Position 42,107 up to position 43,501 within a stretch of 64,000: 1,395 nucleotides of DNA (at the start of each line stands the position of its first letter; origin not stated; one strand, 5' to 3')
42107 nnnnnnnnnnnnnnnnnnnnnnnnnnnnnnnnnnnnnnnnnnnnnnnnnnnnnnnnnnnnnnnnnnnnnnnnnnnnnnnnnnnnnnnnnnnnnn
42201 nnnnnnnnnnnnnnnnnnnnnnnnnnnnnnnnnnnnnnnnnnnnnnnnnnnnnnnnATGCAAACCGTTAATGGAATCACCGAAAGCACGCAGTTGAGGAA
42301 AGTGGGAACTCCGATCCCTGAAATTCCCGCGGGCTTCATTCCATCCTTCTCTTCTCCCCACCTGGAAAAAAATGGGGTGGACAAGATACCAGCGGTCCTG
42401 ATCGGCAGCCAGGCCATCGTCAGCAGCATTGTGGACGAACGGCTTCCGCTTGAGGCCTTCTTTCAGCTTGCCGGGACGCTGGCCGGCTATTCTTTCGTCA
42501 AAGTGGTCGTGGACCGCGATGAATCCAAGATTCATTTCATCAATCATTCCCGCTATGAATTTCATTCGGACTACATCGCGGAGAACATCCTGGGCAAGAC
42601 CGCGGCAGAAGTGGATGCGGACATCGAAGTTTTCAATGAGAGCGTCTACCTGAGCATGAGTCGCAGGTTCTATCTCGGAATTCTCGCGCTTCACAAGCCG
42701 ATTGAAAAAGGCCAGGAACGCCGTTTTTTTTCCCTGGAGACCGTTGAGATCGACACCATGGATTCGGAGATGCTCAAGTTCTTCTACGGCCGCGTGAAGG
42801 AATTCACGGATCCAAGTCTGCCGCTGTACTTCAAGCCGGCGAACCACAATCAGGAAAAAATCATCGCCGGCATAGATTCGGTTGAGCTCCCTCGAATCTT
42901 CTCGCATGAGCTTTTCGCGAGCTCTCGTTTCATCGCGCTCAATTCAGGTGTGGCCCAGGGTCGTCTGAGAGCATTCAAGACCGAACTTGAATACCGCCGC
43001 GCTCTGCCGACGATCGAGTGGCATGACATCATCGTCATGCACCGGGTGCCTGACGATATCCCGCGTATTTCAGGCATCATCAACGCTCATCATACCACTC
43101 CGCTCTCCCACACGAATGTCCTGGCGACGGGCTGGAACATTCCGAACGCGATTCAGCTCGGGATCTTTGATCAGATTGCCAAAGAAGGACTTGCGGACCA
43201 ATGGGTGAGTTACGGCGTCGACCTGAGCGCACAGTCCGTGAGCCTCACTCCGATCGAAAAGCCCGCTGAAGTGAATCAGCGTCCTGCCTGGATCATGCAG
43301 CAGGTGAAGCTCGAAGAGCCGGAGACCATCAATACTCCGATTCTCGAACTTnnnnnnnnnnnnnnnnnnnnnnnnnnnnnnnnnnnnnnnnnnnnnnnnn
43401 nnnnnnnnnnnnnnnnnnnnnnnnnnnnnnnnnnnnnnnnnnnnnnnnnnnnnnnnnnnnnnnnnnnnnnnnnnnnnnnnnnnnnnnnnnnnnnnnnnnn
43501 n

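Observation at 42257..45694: Permuted PEP-utilizing-enzyme-family protein followed by an MFS transporter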

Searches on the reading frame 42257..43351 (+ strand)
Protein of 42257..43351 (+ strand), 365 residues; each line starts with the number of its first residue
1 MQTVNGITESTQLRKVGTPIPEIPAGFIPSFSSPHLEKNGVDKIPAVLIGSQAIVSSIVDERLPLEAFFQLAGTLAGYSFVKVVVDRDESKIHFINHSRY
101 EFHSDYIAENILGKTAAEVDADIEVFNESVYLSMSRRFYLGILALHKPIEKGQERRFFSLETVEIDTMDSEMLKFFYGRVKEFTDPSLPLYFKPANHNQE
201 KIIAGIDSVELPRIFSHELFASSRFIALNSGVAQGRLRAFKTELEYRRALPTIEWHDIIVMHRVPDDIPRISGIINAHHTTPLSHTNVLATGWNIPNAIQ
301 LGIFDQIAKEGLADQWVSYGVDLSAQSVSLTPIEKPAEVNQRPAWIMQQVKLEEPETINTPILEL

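Call 27: search_protein_representatives(protein=window:42257-43351:+)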
Query: 365 residues. Proteins with E-value up to 0.001 (for the whole library): 707; up to 1e-10: 169; up to 1e-30: 26. The best 150 are listed.
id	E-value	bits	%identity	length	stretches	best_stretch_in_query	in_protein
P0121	8.4e-112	390.4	57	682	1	56-365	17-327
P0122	3.0e-109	382.0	58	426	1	41-364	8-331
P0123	4.6e-104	364.9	56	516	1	56-364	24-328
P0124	1.9e-80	287.3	54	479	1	70-364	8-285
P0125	3.6e-77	276.5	43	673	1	57-359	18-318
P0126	5.9e-76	272.5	49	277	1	63-331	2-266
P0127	8.6e-73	262.1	43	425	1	46-354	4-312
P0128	1.7e-70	254.5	43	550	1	57-365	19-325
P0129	1.7e-69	251.3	50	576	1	75-337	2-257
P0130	2.0e-63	231.3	45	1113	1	61-345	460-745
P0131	1.6e-62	228.3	47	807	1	60-344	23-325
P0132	1.5e-56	208.7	46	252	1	61-282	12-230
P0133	3.0e-56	207.7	48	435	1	60-341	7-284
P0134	5.7e-55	203.5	58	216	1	54-247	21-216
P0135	1.6e-51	192.1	50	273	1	57-281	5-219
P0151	2.6e-23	99.4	31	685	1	68-345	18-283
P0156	2.0e-21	93.2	32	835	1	71-322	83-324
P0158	7.7e-21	91.2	33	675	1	74-333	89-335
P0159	1.1e-20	90.8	30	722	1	70-323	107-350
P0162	6.2e-20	88.3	29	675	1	66-354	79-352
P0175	7.1e-18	81.5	30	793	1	64-320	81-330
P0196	4.0e-15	72.5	27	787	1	89-359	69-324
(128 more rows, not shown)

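Call 28: search_protein_families(library=pfam, proteins=[P0125, P0130, P0131, P0151, P0156, P0158, P0159, P0162, P0175, P0196], max_evalue=0.1)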
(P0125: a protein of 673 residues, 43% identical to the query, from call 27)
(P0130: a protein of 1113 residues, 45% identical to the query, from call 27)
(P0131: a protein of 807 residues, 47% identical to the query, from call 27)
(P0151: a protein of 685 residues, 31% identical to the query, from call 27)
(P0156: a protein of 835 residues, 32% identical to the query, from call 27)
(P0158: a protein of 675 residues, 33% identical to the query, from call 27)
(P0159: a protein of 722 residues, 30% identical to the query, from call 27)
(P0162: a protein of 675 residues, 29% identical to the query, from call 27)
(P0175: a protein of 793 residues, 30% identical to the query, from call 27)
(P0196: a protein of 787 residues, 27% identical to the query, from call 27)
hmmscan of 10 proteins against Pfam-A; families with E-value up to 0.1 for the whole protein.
P0125 (673 aa): 1 family
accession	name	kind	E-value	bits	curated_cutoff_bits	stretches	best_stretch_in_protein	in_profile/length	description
PF01326.24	PPDK_N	-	1.3e-29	104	27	1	400-670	19-308/328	Pyruvate phosphate dikinase, AMP/ATP-binding domain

P0130 (1113 aa): 2 families
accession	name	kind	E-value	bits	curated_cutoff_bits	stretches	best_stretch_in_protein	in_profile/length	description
PF01326.24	PPDK_N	-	1.1e-32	114.1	27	1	840-1111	18-309/328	Pyruvate phosphate dikinase, AMP/ATP-binding domain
PF18130.6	ATPgrasp_N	-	3.4e-05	24.8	27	1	54-99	34-79/81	ATP-grasp N-terminal domain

P0131 (807 aa): 1 family
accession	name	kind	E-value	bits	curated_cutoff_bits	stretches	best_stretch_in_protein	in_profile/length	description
PF01326.24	PPDK_N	-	1.9e-38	133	27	1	471-804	5-309/328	Pyruvate phosphate dikinase, AMP/ATP-binding domain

P0151 (685 aa): 2 families
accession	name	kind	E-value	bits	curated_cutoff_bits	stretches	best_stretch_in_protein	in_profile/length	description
PF01326.24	PPDK_N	-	6.9e-45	154.2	27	1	389-680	16-308/328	Pyruvate phosphate dikinase, AMP/ATP-binding domain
PF22973.2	GWD1_pHisD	-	0.053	13.6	27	1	171-265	4-101/115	Alpha-glucan water dikinase, phosphohistidine-like domain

P0156 (835 aa): 2 families
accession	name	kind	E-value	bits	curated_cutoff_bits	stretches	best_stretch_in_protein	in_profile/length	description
PF01326.24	PPDK_N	-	1.7e-19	70.8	27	1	541-831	19-310/328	Pyruvate phosphate dikinase, AMP/ATP-binding domain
PF00457.24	Glyco_hydro_11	-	0.036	14.2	27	1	104-176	17-88/178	Glycosyl hydrolases family 11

P0158 (675 aa): 1 family
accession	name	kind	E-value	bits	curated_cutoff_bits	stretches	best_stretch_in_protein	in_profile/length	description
PF01326.24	PPDK_N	-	9.3e-26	91.3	27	2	376-565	2-193/328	Pyruvate phosphate dikinase, AMP/ATP-binding domain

P0159 (722 aa): 1 family
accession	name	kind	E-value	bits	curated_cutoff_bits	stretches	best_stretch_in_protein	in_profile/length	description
PF01326.24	PPDK_N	-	1.9e-23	83.7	27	1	410-718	3-308/328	Pyruvate phosphate dikinase, AMP/ATP-binding domain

P0162 (675 aa): 2 families
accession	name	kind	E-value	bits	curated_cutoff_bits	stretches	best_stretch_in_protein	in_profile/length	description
PF01326.24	PPDK_N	-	8.1e-51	173.7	27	1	373-672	3-308/328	Pyruvate phosphate dikinase, AMP/ATP-binding domain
PF18305.6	DNA_pol_A_exoN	-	0.074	13.8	23.5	0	253-309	10-70/87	3' to 5' exonuclease C-terminal domain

P0175 (793 aa): 1 family
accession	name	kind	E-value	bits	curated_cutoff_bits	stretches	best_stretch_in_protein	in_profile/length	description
PF01326.24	PPDK_N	-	1.2e-06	28.5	27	1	407-637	3-175/328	Pyruvate phosphate dikinase, AMP/ATP-binding domain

P0196 (787 aa): 1 family
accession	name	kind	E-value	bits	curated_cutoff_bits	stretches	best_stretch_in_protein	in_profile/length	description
PF01326.24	PPDK_N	-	3.5e-13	50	27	1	362-757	3-316/328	Pyruvate phosphate dikinase, AMP/ATP-binding domain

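Call 30: search_protein_families(library=pfam, proteins=[window:42413-43351:+], max_evalue=10)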
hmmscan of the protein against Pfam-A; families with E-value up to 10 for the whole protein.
window:42413-43351:+ (313 aa): 0 families

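Call 36: predict_structure(alignment_id=A2)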
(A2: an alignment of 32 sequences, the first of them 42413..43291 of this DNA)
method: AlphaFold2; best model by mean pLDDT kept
length: 293 residues; sequences in the alignment: 32
mean_pLDDT: 89.1   pTM: 0.74
mean pLDDT of the five models: 89.1, 89.0, 88.0, 87.9, 87.1
residues with pLDDT >= 90: 179; 70-90: 102; 50-70: 12; < 50: 0
segments of 3 or more residues with pLDDT < 50: none
pLDDT, mean of each block of 10 residues (from residue 1): 87 94 84 95 92 91 86 83 90 86 91 84 96 94 87 94 80 88 96 94 94 87 81 77 91 95 96 92 85 69
secondary structure, 60 per line:
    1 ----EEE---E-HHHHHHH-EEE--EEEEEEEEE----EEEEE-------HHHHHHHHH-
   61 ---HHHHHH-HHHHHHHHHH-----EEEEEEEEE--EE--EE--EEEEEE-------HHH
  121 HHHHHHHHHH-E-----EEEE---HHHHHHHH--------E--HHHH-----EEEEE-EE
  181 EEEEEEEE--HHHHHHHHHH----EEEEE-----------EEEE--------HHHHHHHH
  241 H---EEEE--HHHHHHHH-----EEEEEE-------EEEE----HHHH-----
elements in order: E5-7 H13-19 E21-23 E26-34 E39-43 H51-59 H64-69 H71-80 E86-94 E105-110 H118-130 E138-141 H145-152 H164-167 E173-177 E179-188 H191-200 E205-209 E221-224 H233-241 E245-248 H251-258 E264-269 E277-280 H285-288

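Call 45: fold_search(model_id=the predicted structure, library=pdb)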
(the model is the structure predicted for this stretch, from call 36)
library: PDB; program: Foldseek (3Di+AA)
matches with E <= 10: 601; with E <= 0.001: 0
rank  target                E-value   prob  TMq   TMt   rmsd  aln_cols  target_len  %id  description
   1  6nte_B                2.6e-02  0.97  0.24  0.16   6.3       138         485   11  Crystal Structure of Synechocystis Dihydroxyacid Dehydratase (DHAD) (released 2020-03-04)
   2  2gp4_B                2.9e-02  0.92  0.24  0.15   9.8       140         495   11  Structure of [FeS]cluster-free Apo Form of 6-Phosphogluconate Dehydratase from Shewanella oneidensis (released 2006-05-09)
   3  9jus_V                3.5e-02  0.15  0.20  0.09  22.8       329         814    9  Structure of villin bound to an actin trimer (released 2025-10-08)
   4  2gp4_A                5.1e-02  0.85  0.23  0.14  12.9       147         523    9  Structure of [FeS]cluster-free Apo Form of 6-Phosphogluconate Dehydratase from Shewanella oneidensis (released 2006-05-09)
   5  1zl0_B                5.4e-02  0.44  0.21  0.21  16.6       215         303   12  Structure of Protein of Unknown Function PA5198 from Pseudomonas aeruginosa (released 2005-06-21)
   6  2b0a                  6.5e-02  0.60  0.21  0.30   5.3       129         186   12  Crystal structure of protein MJ0783 from Methanococcus jannaschii (released 2005-09-20)
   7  1v6c_A                8.3e-02  0.51  0.19  0.14   7.4       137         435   14  Crystal Structure of Psychrophilic Subtilisin-like Protease Apa1 from Antarctic Psychrotroph Pseudoalteromonas sp. AS- (released 2004-12-28)
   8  7w52_F                8.8e-02  0.57  0.15  0.27   7.9        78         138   10  Crystal structure of fragmin domain-1 (15-160) in complex with actin (released 2022-10-26)
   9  1zrs_B                8.8e-02  0.30  0.19  0.19  15.4       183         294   14  wild-type LD-carboxypeptidase (released 2005-09-20)
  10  2aun_A                9.4e-02  0.28  0.19  0.19  15.4       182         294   13  Active site His285Ala mutant of LD-carboxypeptidase (released 2005-09-20)
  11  2aum_B                1.1e-01  0.28  0.19  0.19  15.4       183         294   14  Active site Ser115Ala mutant of LD-carboxypeptidase (released 2005-09-20)
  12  1zrs_A                1.1e-01  0.25  0.19  0.19  15.4       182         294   13  wild-type LD-carboxypeptidase (released 2005-09-20)
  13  9jus_v                1.1e-01  0.10  0.15  0.06  22.1       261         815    8  Structure of villin bound to an actin trimer (released 2025-10-08)
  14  2aum_A                1.1e-01  0.25  0.19  0.19  15.4       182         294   13  Active site Ser115Ala mutant of LD-carboxypeptidase (released 2005-09-20)
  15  4pki_G                1.6e-01  0.10  0.18  0.17  27.7       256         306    5  Complex of ATP-actin With the C-terminal Actin-Binding Domain of Tropomodulin (released 2014-07-30)
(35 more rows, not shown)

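Call 79: find_encoding_contigs(protein=P0125, flank=8000, max_places=3)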
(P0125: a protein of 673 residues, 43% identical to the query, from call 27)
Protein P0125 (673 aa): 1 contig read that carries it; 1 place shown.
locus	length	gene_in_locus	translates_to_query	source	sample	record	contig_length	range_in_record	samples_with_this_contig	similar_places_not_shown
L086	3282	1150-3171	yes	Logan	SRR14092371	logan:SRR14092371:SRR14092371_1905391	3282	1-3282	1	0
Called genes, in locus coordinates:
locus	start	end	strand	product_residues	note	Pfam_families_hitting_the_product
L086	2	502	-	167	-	?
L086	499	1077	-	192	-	PF03079:ARD, PF07883:Cupin_2 (weak)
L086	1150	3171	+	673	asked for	PF01326:PPDK_N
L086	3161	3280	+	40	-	?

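Call 80: find_encoding_contigs(protein=P0130, flank=8000, max_places=3)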
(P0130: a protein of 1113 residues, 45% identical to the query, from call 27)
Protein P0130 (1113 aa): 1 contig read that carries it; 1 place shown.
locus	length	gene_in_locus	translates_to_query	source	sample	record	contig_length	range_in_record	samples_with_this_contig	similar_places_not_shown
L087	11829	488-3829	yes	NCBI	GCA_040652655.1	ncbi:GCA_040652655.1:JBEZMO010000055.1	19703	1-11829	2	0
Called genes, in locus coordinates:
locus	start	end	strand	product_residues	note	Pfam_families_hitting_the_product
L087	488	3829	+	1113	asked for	PF01326:PPDK_N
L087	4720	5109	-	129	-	-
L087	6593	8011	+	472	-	PF00324:AA_permease, PF13520:AA_permease_2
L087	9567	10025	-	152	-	-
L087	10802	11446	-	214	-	PF01810:LysE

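Call 81: find_encoding_contigs(protein=P0162, flank=7000, max_places=3)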
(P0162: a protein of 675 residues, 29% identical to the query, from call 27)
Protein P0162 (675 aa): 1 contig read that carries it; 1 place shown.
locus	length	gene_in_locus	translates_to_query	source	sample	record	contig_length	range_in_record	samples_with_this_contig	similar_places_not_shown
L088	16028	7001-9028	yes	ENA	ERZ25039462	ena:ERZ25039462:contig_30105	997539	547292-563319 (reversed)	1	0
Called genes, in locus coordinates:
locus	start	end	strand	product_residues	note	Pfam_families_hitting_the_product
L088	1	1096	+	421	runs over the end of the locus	PF03448:MgtE_N, PF00571:CBS, PF01769:MgtE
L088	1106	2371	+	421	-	PF21088:MS_channel_1st (weak), PF00924:MS_channel_2nd, PF21082:MS_channel_3rd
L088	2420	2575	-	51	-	PF00471:Ribosomal_L33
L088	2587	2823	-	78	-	PF00830:Ribosomal_L28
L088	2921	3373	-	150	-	PF00692:dUTPase, PF22769:DCD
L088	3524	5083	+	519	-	PF07715:Plug, PF00593:TonB_dep_Rec_b-barrel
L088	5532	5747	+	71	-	-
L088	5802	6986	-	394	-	PF02441:Flavoprotein, PF04127:DFP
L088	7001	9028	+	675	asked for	PF01326:PPDK_N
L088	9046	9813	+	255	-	-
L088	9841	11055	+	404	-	PF02554:CstA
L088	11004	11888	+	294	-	PF02554:CstA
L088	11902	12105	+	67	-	PF04328:Sel_put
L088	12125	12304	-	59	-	-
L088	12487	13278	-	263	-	PF01790:LGT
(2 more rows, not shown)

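Call 82: find_encoding_contigs(protein=P0151, flank=7000, max_places=3)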
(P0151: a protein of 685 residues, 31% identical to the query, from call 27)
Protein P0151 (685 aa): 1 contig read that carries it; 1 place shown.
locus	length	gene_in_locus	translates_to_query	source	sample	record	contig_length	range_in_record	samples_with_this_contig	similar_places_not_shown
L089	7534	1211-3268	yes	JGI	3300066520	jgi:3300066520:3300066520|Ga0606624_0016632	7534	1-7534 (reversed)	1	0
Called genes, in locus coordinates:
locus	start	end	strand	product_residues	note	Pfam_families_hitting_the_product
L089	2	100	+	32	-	?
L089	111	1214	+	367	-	-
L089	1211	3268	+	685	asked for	PF01326:PPDK_N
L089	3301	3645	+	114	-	PF07689:KaiB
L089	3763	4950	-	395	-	PF05958:tRNA_U5-meth_tr, PF02475:TRM5-TYW2_MTfase (weak), PF13847:Methyltransf_31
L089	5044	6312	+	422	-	PF04932:Wzy_C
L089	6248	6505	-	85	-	-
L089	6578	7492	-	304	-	-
